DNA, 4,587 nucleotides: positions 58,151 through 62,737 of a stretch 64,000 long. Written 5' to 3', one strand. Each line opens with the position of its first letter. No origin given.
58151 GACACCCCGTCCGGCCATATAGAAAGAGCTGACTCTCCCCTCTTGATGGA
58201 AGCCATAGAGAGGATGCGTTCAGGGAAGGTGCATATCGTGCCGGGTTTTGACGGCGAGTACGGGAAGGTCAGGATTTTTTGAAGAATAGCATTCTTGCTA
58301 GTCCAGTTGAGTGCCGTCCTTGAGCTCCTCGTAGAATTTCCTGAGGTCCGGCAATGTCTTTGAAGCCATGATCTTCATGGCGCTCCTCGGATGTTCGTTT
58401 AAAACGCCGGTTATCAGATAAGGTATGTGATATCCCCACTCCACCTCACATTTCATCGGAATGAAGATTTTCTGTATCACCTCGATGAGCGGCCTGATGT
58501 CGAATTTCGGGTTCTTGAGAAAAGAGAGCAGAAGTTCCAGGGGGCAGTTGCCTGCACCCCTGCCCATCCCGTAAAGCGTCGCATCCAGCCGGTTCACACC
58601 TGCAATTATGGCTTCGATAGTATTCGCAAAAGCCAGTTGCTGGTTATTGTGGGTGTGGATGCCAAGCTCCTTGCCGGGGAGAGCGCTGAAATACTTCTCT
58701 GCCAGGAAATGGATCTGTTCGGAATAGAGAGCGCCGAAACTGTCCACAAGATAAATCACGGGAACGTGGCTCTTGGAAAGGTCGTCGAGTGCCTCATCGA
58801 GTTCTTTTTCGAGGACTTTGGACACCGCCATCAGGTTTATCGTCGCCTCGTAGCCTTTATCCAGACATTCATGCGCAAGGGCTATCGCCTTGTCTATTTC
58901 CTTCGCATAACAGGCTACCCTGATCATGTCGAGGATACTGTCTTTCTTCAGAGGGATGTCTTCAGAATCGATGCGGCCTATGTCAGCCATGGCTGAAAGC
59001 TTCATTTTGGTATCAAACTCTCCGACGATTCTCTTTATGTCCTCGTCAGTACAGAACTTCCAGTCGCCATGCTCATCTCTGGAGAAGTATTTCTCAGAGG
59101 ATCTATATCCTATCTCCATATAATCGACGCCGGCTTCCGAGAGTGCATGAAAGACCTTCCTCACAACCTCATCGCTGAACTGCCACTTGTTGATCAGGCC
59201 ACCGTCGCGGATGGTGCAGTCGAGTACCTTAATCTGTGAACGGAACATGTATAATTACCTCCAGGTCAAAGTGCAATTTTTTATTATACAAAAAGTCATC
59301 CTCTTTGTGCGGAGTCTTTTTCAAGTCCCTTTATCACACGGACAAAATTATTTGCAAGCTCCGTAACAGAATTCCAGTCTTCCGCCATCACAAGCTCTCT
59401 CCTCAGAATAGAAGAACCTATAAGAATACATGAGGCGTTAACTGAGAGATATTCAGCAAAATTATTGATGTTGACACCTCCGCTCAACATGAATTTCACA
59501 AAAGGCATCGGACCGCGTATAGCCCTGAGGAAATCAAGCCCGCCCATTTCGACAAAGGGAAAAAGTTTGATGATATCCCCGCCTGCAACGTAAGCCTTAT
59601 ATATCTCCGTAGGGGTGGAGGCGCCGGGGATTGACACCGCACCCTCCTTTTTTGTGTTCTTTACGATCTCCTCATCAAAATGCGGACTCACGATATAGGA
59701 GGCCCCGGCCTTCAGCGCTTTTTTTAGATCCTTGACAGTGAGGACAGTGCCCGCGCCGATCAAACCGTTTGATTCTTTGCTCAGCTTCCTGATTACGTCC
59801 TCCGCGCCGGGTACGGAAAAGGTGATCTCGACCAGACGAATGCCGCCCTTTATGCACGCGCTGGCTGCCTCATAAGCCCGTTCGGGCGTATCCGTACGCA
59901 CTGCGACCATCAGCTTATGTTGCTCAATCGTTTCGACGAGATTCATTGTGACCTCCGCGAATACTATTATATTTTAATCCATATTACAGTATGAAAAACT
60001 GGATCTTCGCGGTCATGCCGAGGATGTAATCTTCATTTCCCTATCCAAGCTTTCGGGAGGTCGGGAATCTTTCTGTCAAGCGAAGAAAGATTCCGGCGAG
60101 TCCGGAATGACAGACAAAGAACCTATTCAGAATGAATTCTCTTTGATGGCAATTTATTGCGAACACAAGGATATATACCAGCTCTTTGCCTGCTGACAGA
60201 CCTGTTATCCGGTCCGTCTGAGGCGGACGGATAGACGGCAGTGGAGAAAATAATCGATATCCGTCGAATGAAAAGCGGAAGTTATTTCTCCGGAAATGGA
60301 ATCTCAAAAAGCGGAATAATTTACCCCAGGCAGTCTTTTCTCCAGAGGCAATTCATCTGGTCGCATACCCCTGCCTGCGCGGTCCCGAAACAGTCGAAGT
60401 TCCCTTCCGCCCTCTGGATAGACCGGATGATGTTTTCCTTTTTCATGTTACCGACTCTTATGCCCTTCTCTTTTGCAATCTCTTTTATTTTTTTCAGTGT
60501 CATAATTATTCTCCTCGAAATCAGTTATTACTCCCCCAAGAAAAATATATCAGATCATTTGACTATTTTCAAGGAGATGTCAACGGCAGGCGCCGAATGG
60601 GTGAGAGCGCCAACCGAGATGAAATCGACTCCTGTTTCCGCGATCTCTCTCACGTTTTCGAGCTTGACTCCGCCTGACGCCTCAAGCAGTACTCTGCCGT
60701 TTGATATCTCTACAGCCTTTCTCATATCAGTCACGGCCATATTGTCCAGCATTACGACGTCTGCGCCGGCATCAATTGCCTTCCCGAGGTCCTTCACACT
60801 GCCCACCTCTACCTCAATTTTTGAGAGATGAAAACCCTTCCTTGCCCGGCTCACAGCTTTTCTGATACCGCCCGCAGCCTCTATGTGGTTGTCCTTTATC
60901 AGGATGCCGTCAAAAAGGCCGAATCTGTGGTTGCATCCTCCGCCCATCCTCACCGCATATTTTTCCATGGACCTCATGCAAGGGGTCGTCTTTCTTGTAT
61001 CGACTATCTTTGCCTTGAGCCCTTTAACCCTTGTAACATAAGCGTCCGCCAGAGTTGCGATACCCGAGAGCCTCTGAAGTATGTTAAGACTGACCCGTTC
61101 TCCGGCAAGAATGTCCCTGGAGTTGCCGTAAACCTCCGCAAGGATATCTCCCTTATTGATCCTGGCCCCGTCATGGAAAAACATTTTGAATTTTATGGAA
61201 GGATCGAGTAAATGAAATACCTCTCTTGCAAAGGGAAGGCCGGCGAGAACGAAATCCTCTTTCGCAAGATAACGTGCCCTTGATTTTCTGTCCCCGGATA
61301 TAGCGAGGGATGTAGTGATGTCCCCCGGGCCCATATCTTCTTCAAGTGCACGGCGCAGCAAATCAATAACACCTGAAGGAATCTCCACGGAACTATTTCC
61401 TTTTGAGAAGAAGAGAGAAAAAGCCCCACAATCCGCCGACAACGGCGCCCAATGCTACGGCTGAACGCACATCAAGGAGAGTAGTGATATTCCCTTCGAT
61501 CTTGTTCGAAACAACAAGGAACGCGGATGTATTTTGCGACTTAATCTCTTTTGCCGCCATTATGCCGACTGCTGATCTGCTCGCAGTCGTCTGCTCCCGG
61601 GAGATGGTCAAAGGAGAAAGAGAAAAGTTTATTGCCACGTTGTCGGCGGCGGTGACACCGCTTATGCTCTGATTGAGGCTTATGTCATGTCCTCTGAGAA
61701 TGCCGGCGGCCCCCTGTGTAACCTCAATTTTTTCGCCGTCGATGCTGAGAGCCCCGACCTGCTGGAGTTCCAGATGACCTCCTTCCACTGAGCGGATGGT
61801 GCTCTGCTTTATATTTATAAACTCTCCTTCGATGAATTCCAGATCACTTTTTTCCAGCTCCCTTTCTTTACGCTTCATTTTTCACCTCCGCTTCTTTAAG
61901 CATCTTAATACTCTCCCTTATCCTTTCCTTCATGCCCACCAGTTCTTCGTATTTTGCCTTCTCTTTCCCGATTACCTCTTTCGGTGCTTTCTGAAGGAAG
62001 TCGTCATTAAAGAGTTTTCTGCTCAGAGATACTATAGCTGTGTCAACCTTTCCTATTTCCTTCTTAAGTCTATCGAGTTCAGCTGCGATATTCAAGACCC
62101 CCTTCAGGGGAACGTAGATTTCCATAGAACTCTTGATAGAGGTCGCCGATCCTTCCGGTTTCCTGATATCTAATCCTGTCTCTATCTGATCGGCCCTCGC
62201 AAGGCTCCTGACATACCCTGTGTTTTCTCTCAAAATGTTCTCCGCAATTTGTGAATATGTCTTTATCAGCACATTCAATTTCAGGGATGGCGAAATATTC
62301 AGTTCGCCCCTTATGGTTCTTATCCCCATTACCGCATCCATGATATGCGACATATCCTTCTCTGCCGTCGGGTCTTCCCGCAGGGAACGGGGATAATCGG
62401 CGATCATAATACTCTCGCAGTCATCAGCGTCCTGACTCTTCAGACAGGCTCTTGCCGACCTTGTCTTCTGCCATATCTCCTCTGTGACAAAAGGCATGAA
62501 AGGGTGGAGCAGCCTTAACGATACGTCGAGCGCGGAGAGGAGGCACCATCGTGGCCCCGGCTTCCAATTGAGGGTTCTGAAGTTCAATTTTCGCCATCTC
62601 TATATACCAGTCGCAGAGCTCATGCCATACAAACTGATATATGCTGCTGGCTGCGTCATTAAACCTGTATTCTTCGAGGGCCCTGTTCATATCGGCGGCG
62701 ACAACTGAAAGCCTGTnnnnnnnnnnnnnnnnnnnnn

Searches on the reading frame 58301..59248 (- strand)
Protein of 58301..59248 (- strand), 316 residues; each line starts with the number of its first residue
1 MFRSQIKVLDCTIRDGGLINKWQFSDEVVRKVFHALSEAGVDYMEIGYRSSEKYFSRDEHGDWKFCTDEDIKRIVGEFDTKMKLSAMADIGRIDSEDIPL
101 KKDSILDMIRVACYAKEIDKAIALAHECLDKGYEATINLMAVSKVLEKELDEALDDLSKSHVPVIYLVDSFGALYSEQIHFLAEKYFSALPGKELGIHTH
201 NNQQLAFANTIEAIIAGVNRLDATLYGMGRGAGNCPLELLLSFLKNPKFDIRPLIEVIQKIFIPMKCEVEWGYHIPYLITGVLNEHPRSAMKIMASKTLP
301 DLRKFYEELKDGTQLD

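Call 47: search_protein_families(library=ncbifam, max_evalue=0.00001, proteins=[window:58301-59248:-])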
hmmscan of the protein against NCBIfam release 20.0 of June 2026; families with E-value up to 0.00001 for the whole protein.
window:58301-59248:- (316 aa): 18 families
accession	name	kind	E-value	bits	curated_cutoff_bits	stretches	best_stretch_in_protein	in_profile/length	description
NF006049.0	PRK08195.1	subfamily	5.5e-36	124.3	229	1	4-246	6-247/344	4-hyroxy-2-oxovalerate/4-hydroxy-2-oxopentanoic acid aldolase,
TIGR03217.1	4OH_2_O_val_ald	equivalog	3e-31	108.8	286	1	5-265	2-265/334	4-hydroxy-2-oxovalerate aldolase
TIGR02146.1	LysS_fung_arch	equivalog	3.5e-18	65.9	413.55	1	8-245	1-236/344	homocitrate synthase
NF042433.1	CitmalDyn_Leptosp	equivalog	2e-15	56.4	950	1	3-246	5-255/514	(R)-citramalate synthase CimA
NF002085.0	PRK00915.1-2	subfamily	7.3e-15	54.7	517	1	4-245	12-250/504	2-isopropylmalate synthase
TIGR02090.1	LEU1_arch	subfamily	4.2e-14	52.4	484.75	1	6-244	1-236/363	isopropylmalate/citramalate/homocitrate synthases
TIGR02660.1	nifV_homocitr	equivalog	1.2e-13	51.2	462.9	1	6-244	2-237/365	homocitrate synthase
TIGR00973.1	leuA_bact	equivalog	1.1e-12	47.2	598.7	1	193-247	194-248/494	2-isopropylmalate synthase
NF002086.0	PRK00915.1-3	equivalog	2.5e-12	46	532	1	193-245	199-251/516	2-isopropylmalate synthase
NF002084.0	PRK00915.1-1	equivalog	5.8e-12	44.9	748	1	195-245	199-249/523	2-isopropylmalate synthase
TIGR00977.1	citramal_synth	equivalog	1.2e-11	43.7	450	1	159-241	165-247/526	citramalate synthase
NF042434.1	IPMS_Lepto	equivalog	1.8e-11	43.7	500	1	193-236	202-245/374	2-isopropylmalate synthase LeuA2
NF041069.1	IPMS_Sufob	equivalog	5.9e-11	42.2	600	1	6-245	1-239/371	isopropylmalate synthase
NF002088.0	PRK00915.1-5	equivalog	5.9e-09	34.9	697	1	194-238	197-241/514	2-isopropylmalate synthase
NF002087.0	PRK00915.1-4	equivalog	1.7e-08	33.5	729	1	195-245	201-251/516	2-isopropylmalate synthase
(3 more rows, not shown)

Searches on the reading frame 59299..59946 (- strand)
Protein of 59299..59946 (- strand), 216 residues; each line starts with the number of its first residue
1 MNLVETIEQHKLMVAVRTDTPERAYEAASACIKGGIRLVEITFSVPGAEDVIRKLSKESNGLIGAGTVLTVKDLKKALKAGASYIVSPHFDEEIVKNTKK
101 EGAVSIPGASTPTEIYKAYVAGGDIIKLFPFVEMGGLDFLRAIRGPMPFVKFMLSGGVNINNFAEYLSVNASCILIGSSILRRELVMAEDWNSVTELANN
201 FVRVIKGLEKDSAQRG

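Call 69: search_protein_families(library=pfam, max_evalue=0.0001, proteins=[window:59299-59946:-])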
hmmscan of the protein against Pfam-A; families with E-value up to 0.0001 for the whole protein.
window:59299-59946:- (216 aa): 1 family
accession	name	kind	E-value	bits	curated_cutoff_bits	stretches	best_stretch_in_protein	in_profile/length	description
PF01081.25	Aldolase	-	4.2e-43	147.5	27.8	1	6-196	4-195/196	KDPG and KHG aldolase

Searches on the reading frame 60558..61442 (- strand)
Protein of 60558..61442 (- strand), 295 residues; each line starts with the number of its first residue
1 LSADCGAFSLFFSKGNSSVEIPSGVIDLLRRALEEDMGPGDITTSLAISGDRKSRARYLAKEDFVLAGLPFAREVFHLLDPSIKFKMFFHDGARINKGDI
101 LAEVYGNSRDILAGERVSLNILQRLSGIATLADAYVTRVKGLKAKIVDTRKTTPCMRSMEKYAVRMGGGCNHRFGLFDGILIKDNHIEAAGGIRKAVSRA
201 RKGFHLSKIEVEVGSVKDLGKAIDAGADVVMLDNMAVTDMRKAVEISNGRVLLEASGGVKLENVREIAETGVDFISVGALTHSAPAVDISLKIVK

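Call 69: search_protein_families(library=pfam, max_evalue=0.0001, proteins=[window:60558-61442:-])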
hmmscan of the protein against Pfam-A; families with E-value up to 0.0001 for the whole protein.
window:60558-61442:- (295 aa): 2 families
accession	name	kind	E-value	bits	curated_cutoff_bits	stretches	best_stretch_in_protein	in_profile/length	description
PF01729.25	QRPTase_C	-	2.2e-62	210.2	23.1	1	128-292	1-169/169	Quinolinate phosphoribosyl transferase, C-terminal domain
PF02749.22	QRPTase_N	-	1e-20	74.2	27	1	41-126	1-82/82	Quinolinate phosphoribosyl transferase, N-terminal domain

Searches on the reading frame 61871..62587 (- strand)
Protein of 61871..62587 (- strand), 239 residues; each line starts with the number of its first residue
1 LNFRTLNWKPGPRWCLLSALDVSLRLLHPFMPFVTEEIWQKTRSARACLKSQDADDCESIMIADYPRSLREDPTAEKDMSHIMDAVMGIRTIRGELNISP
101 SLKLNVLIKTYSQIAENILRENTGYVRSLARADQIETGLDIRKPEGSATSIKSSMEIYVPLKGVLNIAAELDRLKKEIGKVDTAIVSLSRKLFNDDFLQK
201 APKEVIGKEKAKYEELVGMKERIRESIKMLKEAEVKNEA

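Call 69: search_protein_families(library=pfam, max_evalue=0.0001, proteins=[window:61871-62587:-])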
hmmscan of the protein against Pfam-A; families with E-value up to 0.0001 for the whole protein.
window:61871-62587:- (239 aa): 2 families
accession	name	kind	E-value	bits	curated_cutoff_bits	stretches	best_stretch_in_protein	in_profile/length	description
PF08264.19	Anticodon_1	-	3.4e-19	69.6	25.1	1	14-107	62-147/148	Anticodon-binding domain of tRNA ligase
PF10458.14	Val_tRNA-synt_C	-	3.8e-16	59.6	25.9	1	166-231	1-66/66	Valyl tRNA synthetase tRNA binding arm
